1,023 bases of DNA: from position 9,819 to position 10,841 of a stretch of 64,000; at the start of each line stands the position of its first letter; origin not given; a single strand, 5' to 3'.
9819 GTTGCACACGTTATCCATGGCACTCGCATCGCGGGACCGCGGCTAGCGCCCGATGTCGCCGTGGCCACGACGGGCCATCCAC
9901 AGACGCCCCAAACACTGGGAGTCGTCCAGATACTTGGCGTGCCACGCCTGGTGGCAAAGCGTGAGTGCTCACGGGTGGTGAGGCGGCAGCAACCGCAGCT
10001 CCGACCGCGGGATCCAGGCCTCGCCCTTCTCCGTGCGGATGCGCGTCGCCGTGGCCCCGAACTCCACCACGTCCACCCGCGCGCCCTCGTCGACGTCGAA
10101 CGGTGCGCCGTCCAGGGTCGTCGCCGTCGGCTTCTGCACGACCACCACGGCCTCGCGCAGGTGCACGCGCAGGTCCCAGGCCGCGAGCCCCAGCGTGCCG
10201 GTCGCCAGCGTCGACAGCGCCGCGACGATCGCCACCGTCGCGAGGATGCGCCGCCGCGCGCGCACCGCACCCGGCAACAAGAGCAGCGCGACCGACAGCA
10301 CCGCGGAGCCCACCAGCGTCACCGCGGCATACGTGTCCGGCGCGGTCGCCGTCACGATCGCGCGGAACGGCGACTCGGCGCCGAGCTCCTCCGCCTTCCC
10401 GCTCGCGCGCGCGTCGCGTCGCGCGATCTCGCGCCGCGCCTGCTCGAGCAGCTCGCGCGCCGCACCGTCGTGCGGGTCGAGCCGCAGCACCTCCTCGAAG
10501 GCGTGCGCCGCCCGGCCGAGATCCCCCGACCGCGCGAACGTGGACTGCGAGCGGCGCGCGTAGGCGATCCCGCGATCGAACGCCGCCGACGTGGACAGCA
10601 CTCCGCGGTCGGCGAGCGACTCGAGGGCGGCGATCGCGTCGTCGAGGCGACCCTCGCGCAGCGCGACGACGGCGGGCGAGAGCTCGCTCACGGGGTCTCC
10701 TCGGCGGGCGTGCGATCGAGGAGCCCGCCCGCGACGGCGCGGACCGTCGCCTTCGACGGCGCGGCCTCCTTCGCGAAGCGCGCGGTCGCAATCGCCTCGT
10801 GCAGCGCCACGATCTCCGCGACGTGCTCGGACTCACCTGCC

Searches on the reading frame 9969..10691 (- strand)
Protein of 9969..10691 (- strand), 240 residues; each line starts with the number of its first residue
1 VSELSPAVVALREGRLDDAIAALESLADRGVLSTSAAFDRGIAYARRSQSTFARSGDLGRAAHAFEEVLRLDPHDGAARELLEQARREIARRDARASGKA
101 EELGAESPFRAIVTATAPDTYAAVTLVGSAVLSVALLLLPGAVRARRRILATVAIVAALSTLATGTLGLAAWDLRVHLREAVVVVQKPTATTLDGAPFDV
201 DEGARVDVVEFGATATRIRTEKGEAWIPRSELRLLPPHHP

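Call 69: search_protein_families(library=pfam, proteins=[window:9969-10691:-], max_evalue=0.001)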
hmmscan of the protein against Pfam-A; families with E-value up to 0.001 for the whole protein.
window:9969-10691:- (240 aa): 4 families
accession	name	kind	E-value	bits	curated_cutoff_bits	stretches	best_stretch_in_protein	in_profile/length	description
PF07719.23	TPR_2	-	5.4e-05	23.4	27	0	53-75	12-34/34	Tetratricopeptide repeat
PF14559.12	TPR_19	-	8.9e-05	23.2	25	0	54-82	3-31/68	Tetratricopeptide repeat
PF13432.12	TPR_16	-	0.00011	23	32.7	0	9-47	6-44/65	Tetratricopeptide repeat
PF13428.12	TPR_14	-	0.00033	21.5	23.5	0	52-82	11-41/44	Tetratricopeptide repeat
